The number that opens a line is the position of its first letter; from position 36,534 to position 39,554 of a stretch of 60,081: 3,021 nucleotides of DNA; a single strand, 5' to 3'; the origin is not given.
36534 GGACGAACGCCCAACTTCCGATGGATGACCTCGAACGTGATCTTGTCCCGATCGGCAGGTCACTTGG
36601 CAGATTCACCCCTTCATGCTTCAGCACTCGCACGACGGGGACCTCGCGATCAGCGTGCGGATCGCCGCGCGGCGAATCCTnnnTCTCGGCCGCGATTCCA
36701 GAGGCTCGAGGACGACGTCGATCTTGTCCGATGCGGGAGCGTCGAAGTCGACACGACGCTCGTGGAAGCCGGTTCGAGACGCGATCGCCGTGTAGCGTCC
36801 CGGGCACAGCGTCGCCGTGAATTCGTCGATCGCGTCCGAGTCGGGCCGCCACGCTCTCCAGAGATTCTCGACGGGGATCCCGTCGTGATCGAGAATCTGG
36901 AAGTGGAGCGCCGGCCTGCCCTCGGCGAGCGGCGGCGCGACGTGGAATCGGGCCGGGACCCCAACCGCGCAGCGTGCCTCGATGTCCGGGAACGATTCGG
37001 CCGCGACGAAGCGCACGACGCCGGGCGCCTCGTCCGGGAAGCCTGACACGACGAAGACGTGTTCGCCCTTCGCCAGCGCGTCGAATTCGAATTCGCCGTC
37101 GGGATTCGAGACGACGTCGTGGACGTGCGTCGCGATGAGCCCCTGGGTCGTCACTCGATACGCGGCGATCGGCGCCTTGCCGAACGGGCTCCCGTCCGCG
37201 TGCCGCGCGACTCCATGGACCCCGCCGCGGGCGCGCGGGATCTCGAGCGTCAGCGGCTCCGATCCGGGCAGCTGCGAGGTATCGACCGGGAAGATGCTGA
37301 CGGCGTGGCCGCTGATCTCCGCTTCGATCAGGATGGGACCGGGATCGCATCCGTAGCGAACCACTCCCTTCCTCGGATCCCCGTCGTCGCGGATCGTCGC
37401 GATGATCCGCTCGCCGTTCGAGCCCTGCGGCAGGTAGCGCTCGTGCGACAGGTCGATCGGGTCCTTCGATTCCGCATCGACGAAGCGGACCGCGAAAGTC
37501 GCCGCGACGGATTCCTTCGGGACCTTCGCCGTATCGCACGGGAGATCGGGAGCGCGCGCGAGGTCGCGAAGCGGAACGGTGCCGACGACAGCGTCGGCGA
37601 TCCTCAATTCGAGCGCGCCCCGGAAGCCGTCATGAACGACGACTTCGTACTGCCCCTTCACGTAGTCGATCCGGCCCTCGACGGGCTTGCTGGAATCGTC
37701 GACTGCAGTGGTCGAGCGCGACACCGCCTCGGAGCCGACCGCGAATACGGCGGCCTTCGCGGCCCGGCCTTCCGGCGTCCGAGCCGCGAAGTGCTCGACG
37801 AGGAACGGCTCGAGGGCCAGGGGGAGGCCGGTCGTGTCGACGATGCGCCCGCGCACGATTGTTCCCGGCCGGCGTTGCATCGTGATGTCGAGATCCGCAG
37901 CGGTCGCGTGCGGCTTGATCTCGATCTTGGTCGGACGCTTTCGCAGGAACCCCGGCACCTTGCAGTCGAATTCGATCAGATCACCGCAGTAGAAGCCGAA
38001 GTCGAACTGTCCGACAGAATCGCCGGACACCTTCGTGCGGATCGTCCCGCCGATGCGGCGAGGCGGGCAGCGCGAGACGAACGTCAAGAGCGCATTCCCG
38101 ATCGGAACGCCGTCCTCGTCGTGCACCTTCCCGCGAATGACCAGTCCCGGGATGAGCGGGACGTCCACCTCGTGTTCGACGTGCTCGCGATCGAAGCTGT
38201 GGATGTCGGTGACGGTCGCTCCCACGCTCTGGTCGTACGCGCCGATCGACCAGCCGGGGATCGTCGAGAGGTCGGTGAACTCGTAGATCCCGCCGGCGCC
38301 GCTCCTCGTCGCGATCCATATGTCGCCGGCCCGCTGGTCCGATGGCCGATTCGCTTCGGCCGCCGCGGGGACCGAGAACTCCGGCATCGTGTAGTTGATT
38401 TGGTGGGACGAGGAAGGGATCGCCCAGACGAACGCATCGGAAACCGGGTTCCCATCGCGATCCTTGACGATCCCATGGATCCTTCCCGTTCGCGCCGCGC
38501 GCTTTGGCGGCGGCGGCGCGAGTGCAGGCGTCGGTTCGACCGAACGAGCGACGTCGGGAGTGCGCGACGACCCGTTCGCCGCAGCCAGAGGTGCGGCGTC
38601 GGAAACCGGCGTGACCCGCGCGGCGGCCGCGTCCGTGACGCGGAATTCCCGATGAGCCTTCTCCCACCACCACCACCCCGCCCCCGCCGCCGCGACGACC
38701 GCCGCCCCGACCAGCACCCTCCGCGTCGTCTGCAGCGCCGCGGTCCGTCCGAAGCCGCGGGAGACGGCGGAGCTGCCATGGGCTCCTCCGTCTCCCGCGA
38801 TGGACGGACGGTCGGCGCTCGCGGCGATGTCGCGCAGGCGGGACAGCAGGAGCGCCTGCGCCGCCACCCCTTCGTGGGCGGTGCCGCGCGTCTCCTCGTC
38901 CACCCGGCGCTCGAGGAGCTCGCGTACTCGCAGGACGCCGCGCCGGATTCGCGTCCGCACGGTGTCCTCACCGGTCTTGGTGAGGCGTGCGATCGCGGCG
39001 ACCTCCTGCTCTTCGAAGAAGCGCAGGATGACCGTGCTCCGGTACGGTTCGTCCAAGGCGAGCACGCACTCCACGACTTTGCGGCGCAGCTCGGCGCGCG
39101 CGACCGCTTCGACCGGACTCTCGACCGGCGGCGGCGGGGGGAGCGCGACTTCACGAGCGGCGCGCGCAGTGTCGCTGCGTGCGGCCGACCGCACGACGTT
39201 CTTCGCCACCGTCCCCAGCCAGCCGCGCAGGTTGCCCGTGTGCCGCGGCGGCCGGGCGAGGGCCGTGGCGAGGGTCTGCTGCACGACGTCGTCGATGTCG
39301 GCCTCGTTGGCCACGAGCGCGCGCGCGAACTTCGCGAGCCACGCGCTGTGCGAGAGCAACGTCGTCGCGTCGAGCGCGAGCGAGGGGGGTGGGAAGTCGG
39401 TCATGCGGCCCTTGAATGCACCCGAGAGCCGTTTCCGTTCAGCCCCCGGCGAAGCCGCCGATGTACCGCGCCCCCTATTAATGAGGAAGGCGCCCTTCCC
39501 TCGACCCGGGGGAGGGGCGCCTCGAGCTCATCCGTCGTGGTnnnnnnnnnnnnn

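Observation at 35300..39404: ECF sigma factor fused in one frame to a TM helix and four or more CarbopepD_reg-like extracytoplasmic repeats, followed by an ATGA-coupled, lower-GC trio of small membrane proteins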

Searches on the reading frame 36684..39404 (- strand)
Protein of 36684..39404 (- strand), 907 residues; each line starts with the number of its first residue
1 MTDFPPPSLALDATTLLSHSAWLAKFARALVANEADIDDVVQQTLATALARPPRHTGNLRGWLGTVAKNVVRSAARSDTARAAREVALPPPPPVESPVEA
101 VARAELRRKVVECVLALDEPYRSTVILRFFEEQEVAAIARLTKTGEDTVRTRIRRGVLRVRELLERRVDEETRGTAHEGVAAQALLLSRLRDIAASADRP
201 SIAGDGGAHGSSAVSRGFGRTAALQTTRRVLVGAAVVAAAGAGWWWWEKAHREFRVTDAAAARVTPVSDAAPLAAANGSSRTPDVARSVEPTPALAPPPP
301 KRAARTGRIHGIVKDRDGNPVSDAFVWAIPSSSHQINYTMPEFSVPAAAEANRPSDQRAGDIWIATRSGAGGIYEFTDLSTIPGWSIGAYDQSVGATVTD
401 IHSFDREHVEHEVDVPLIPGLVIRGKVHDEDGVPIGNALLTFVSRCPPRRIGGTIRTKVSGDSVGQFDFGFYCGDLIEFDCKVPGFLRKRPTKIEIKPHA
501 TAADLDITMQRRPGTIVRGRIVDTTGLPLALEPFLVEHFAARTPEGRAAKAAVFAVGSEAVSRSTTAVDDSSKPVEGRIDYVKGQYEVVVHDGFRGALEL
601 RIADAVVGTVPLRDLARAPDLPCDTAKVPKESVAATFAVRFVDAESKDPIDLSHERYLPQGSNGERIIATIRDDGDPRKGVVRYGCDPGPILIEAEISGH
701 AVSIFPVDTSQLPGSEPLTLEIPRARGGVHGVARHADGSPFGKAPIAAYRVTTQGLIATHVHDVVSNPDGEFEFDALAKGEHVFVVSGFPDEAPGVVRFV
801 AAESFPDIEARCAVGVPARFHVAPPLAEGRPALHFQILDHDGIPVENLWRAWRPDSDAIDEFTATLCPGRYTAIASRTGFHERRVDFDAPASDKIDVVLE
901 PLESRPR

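Call 5: search_protein_families(library=pfam, proteins=[window:36684-39404:-], max_evalue=1)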
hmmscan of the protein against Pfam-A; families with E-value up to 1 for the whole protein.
window:36684-39404:- (907 aa): 7 families
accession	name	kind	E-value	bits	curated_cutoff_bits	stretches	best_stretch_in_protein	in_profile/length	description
PF13620.12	CarboxypepD_reg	-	5.9e-16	59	32.3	2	729-787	2-55/82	Carboxypeptidase regulatory-like domain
PF04542.20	Sigma70_r2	-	7.8e-08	32.4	24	1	18-78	4-68/71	Sigma-70 region 2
PF08281.18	Sigma70_r4_2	-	5.8e-07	29.5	25.7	1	108-158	2-52/54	Sigma-70, region 4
PF22029.2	PhyR_sigma2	-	0.0016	18.9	27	1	26-59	11-46/55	Sigma2 domain of PhyR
PF04545.22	Sigma70_r4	-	0.011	15.6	24.1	1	117-162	5-50/50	Sigma-70, region 4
PF13715.12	CarbopepD_reg_2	-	0.11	12.9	32.2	0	761-787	25-51/88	CarboxypepD_reg-like domain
PF23987.1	Phage_holin_10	-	0.21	12.1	27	1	210-249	16-50/52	Bacteriophage holin Pam3 gp28 family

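Call 6: search_protein_families(library=ncbifam, proteins=[window:36684-39404:-], max_evalue=1)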
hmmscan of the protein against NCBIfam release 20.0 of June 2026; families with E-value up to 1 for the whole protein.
window:36684-39404:- (907 aa): 58 families (the best 25 are shown)
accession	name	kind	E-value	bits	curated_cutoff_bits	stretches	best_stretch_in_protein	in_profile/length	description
TIGR02983.1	SigE-fam_strep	subfamily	1.9e-15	57.1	141.55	1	18-167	14-161/162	SigE family RNA polymerase sigma factor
NF008888.0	PRK11922.1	equivalog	3.9e-13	49.6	204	1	20-172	40-204/231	RNA polymerase sigma factor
NF009166.1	PRK12513.1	equivalog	1.7e-11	44.2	206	1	19-168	31-190/193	RNA polymerase sigma factor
TIGR02989.1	Sig-70_gvs1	subfamily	3.1e-11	43.5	124.55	1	14-155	5-149/158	RNA polymerase sigma-70 factor, Rhodopirellula/Verrucomicrobium family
TIGR02937.1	sigma70-ECF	superfamily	4.3e-11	42.7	42.9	1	17-163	8-164/165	sigma-70 family RNA polymerase sigma factor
NF007227.0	PRK09645.1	subfamily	2.9e-10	40.3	202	1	18-165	21-171/177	sigma-70 family RNA polymerase sigma factor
NF058625.1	sigma_PG0214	equivalog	4.8e-10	39.4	130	1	19-169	13-166/170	GFO_1088 family ECF-type sigma factor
TIGR02984.1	Sig-70_plancto1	subfamily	4.8e-10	39.3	183.75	2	94-164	118-188/189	RNA polymerase sigma-70 factor, Planctomycetaceae-specific subfamily 1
NF053879.1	RNAPolSigSigVBac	equivalog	4e-09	36.3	190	1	18-164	12-155/160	RNA polymerase sigma factor SigV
NF006930.0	PRK09415.1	subfamily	1.7e-08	34.5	198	1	32-166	38-177/179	RNA polymerase factor sigma C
NF009172.0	PRK12519.1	subfamily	4.6e-08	32.8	222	1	28-167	47-192/194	RNA polymerase sigma factor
TIGR02985.1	Sig70_bacteroi1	subfamily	5.1e-08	33.3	126.4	1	22-163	13-161/162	RNA polymerase sigma-70 factor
TIGR02954.1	Sig70_famx3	hypoth_equivalog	6.1e-08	32.6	188.5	1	23-166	29-169/170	RNA polymerase sigma-70 factor, TIGR02954 family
NF007228.0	PRK09646.1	subfamily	1.1e-07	31.7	226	1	56-165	79-191/194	ECF RNA polymerase sigma factor SigK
NF009164.0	PRK12511.1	equivalog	2.6e-07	30.3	185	1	18-170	12-165/182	RNA polymerase sigma factor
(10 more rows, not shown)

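Call 7: find_homologous_proteins(query=window:36684-39404:-, max_evalue=0.001)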
Query window:36684-39404:- (907 aa): 73 proteins with E <= 0.001 among 8000 candidates.
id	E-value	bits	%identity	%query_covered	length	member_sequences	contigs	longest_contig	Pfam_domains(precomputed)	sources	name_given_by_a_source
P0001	0.0e+0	2034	100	100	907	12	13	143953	PF04542.21,PF13620.13,PF08281.19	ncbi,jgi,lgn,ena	-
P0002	0.0e+0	1061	57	100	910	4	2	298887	PF04542.21,PF13620.13,PF08281.19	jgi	jgi:RNA polymerase sigma-70 factor (ECF subfamily)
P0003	0.0e+0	1024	56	99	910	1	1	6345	PF13715.13,PF04542.21,PF13620.13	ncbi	-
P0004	3.4e-274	931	51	100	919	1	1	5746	PF04542.21,PF13620.13,PF08281.19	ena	-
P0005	1.6e-270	918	51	100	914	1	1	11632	PF13715.13,PF04542.21,PF13620.13,PF08281.19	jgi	jgi:RNA polymerase sigma factor (sigma-70 family)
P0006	3.3e-265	901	51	98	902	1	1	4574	PF04542.21,PF13620.13,PF08281.19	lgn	-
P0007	1.9e-225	769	46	99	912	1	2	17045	PF04542.21,PF13620.13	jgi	jgi:RNA polymerase sigma factor (sigma-70 family)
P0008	1.2e-222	760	46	100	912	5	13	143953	PF23193.2,PF04542.21,PF13620.13,PF08281.19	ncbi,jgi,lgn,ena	-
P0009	1.6e-221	756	45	100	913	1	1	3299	PF02369.23,PF23193.2,PF04542.21,PF13620.13,PF08281.19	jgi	jgi:RNA polymerase sigma-70 factor (ECF subfamily)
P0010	6.1e-210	718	43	100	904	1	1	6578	PF04542.21,PF13620.13,PF08281.19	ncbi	-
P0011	4.0e-206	705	46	99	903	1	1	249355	PF25020.2,PF04542.21,PF13620.13,PF08281.19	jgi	-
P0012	2.0e-205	703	42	100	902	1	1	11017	PF04545.23,PF04542.21,PF13620.13,PF08281.19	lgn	-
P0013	1.1e-204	701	43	99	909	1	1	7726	PF04545.23,PF04542.21,PF13620.13,PF08281.19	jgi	jgi:RNA polymerase sigma-70 factor (ECF subfamily)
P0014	4.8e-194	665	43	100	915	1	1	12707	PF02369.23,PF04542.21,PF13620.13,PF08281.19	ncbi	-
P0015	1.5e-193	664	42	100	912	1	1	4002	PF04542.21,PF13620.13,PF08281.19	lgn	-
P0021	1.3e-170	588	41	100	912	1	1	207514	PF04545.23,PF04542.21,PF13620.13,PF08281.19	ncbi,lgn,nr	ncbi:MAG: sigma-70 family RNA polymerase sigma factor [Planctomycetes bacterium]|nr:sigma-70 family 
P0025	5.4e-97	344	33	99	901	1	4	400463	PF13715.13,PF04542.21,PF13620.13,PF08281.19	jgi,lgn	jgi:RNA polymerase sigma-70 factor (ECF subfamily)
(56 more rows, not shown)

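Call 8: find_related_loci(query=window:36684-39404:-, collection=genome_contigs, flank=8000)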
Query window:36684-39404:- (907 aa) in genome_contigs; peptide patterns used: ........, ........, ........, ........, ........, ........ (x = any residue, [..] = any of these).
75 stretches matched a pattern; 1 encode a relative of the query (tblastn E <= 1e-3); 1 distinct loci.
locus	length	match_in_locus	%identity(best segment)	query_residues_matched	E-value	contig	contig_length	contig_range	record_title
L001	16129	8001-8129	42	745-787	3e-5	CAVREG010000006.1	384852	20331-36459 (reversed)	MAG: uncultured Acidobacteriaceae bacterium isolate MFD10064.bin.1.149 genome assembly, contig: contig_16243, whole geno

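Call 9: find_encoding_contigs(protein=P0001, flank=10000, max_places=4)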
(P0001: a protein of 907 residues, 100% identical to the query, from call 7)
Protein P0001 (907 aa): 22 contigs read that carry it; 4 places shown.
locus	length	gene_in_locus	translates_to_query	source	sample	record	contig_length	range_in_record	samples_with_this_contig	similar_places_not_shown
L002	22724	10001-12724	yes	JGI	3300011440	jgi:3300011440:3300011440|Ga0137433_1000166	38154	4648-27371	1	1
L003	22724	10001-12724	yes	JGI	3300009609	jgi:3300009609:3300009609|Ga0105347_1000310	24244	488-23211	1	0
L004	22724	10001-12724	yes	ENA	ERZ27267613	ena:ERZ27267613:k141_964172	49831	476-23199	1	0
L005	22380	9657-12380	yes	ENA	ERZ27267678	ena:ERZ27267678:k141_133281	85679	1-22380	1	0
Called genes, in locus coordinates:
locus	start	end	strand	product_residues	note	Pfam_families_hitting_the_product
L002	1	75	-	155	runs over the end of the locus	PF04143:Sulf_transp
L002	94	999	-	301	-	PF01936:NYN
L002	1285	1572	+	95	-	PF02954:HTH_8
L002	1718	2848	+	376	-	PF27233:MJ0711_N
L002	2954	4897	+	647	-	PF01145:Band_7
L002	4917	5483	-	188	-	-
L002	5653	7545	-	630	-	PF00656:Peptidase_C14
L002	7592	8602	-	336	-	PF01400:Astacin, PF04151:PPC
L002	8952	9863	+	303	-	PF14321:DUF4382, PF13620:CarboxypepD_reg (faint)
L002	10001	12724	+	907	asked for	PF04542:Sigma70_r2, PF08281:Sigma70_r4_2 (weak), PF13620:CarboxypepD_reg (faint)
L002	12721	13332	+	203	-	-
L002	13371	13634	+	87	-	-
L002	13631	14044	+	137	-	-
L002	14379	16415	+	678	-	PF01979:Amidohydro_1, PF07969:Amidohydro_3 (faint)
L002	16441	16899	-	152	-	PF00903:Glyoxalase, PF18029:Glyoxalase_6 (weak), PF22650:At5g48480-like_C (weak)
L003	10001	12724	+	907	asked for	PF04542:Sigma70_r2, PF08281:Sigma70_r4_2 (weak), PF13620:CarboxypepD_reg (faint)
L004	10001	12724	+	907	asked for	PF04542:Sigma70_r2, PF08281:Sigma70_r4_2 (weak), PF13620:CarboxypepD_reg (faint)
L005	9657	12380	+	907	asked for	PF04542:Sigma70_r2, PF08281:Sigma70_r4_2 (weak), PF13620:CarboxypepD_reg (faint)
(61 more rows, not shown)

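Call 13: find_encoding_contigs(protein=P0008, flank=6000, max_places=1)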
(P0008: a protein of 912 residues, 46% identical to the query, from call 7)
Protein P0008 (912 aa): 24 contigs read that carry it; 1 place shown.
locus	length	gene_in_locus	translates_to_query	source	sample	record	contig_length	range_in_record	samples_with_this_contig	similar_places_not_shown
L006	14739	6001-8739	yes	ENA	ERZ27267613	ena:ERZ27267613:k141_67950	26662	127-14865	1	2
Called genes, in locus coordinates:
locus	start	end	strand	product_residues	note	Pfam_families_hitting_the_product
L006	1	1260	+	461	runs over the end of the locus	?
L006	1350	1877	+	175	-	PF04542:Sigma70_r2, PF08281:Sigma70_r4_2, PF04545:Sigma70_r4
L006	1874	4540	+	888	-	PF13490:zf-HC2 (weak)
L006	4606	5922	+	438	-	-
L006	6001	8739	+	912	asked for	PF04542:Sigma70_r2, PF08281:Sigma70_r4_2 (weak), PF23193:NOMO_3rd (faint), PF13620:CarboxypepD_reg (weak)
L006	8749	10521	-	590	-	PF00884:Sulfatase, PF01663:Phosphodiest, PF16347:SGSH_C (weak), PF00515:TPR_1, PF07719:TPR_2, PF13424:TPR_12 (weak), PF13414:TPR_11 (weak), PF13431:TPR_17 (weak), +4 more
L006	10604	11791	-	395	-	PF04055:Radical_SAM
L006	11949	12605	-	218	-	-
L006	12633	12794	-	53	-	-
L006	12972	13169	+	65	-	PF13783:DUF4177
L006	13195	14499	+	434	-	-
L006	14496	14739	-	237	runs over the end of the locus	PF00484:Pro_CA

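Call 14: find_encoding_contigs(protein=P0002, flank=6000, max_places=1)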
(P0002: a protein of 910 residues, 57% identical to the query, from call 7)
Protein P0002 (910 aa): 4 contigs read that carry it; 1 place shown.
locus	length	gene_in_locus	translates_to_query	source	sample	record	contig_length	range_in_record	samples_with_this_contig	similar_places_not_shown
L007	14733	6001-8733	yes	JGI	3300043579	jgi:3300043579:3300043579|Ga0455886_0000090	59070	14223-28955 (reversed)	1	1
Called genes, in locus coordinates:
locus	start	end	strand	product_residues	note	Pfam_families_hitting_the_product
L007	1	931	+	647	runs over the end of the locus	PF01145:Band_7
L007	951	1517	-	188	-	-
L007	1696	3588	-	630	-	PF00656:Peptidase_C14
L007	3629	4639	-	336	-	PF01400:Astacin, PF04151:PPC (weak)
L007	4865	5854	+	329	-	PF14321:DUF4382, PF13620:CarboxypepD_reg (faint)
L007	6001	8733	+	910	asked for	PF04542:Sigma70_r2, PF08281:Sigma70_r4_2 (weak), PF13620:CarboxypepD_reg (weak)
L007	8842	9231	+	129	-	-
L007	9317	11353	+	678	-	PF01979:Amidohydro_1, PF07969:Amidohydro_3 (weak)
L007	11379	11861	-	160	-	PF00903:Glyoxalase, PF18029:Glyoxalase_6 (weak), PF22656:At5g48480-like_N (faint)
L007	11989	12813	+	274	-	-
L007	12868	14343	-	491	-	PF03264:Cytochrom_NNT, PF14522:Cytochrome_C7 (faint), PF22113:Mtrc-MtrF_II-IV_dom (faint)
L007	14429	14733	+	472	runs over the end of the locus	-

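Call 15: find_encoding_contigs(protein=P0021, flank=6000, max_places=1)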
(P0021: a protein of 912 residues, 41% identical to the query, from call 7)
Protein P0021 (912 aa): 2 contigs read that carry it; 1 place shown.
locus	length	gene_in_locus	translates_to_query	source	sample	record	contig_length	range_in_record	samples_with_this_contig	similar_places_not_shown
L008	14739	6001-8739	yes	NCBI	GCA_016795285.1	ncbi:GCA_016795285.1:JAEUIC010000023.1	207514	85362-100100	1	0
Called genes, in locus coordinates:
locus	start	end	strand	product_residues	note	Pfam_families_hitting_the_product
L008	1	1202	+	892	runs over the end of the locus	PF04542:Sigma70_r2 (weak), PF04545:Sigma70_r4, PF08281:Sigma70_r4_2, PF13620:CarboxypepD_reg (faint)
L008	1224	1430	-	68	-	-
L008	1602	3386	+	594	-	PF02366:PMT, PF13231:PMT_2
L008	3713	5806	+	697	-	PF03030:H_PPase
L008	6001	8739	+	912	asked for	PF04542:Sigma70_r2, PF08281:Sigma70_r4_2 (weak), PF04545:Sigma70_r4 (weak), PF13620:CarboxypepD_reg (faint)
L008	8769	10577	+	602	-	PF00188:CAP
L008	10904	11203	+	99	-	PF13560:HTH_31, PF12844:HTH_19 (weak), PF01381:HTH_3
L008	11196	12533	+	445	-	PF13657:Couple_hipA, PF07804:HipA_C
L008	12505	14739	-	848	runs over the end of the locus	PF00069:Pkinase, PF03109:ABC1 (faint), PF07714:PK_Tyr_Ser-Thr, PF00069:Pkinase, PF17667:Pkinase_fungal (faint), PF13374:TPR_10 (faint), PF00515:TPR_1 (faint), PF13424:TPR_12 (weak), +2 more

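Call 16: find_encoding_contigs(protein=P0025, flank=6000, max_places=1)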
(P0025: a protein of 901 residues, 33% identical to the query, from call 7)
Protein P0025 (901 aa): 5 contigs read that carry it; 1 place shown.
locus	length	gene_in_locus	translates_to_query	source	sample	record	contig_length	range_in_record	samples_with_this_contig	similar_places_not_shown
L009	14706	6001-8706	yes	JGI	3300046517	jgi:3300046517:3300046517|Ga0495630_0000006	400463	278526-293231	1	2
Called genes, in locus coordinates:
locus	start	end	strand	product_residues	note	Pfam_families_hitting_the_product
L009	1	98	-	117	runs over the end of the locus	-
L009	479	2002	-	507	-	PF00450:Peptidase_S10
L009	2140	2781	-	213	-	-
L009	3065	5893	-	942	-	-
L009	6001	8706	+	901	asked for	PF04542:Sigma70_r2 (weak), PF08281:Sigma70_r4_2, PF13715:CarbopepD_reg_2 (faint), PF13620:CarboxypepD_reg (weak)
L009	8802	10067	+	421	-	PF10011:DUF2254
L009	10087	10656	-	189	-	-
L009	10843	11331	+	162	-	PF07963:N_methyl (weak)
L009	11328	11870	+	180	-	-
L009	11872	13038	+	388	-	PF23981:DUF7305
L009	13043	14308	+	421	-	PF13646:HEAT_2, PF00514:Arm (faint)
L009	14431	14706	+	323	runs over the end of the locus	PF14321:DUF4382, PF13620:CarboxypepD_reg (faint)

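Call 38: search_protein_families(library=padloc, proteins=[window:36684-39404:-], max_evalue=0.1)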
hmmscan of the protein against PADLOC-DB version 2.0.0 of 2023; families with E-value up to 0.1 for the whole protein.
window:36684-39404:- (907 aa): 0 families

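Call 44: find_related_loci(query=A1, collection=metagenome_contigs, flank=4000)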
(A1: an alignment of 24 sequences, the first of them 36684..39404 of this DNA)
Query A1 (907 aa) in metagenome_contigs; peptide patterns used: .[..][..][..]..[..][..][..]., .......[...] (x = any residue, [..] = any of these).
357 stretches matched a pattern; 43 encode a relative of the query (tblastn E <= 1e-3); 43 distinct loci.
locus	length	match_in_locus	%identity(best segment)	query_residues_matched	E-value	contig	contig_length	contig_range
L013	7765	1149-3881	57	1-907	0e+0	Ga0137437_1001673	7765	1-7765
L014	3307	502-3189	43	1-900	0e+0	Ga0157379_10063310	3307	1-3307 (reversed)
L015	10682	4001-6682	45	5-904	9e-178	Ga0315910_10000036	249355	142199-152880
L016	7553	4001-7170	31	7-905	6e-84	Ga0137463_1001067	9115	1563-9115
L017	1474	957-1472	80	8-179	1e-81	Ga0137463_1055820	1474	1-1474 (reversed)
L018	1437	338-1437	66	1-365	5e-70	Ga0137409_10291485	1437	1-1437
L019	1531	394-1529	49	1-377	2e-71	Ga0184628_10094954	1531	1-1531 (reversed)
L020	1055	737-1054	100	48-153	1e-62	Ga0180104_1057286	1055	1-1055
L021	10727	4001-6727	41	7-901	2e-153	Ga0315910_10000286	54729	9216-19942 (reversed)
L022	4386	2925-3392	47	16-171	2e-32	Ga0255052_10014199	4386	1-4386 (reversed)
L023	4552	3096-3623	44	7-186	3e-31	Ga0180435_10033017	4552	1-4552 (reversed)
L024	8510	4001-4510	43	16-189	5e-30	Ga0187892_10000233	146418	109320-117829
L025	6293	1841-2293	44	16-166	7e-30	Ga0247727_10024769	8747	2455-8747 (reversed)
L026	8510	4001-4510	43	16-189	5e-30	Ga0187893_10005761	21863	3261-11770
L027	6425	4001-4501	43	15-181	1e-28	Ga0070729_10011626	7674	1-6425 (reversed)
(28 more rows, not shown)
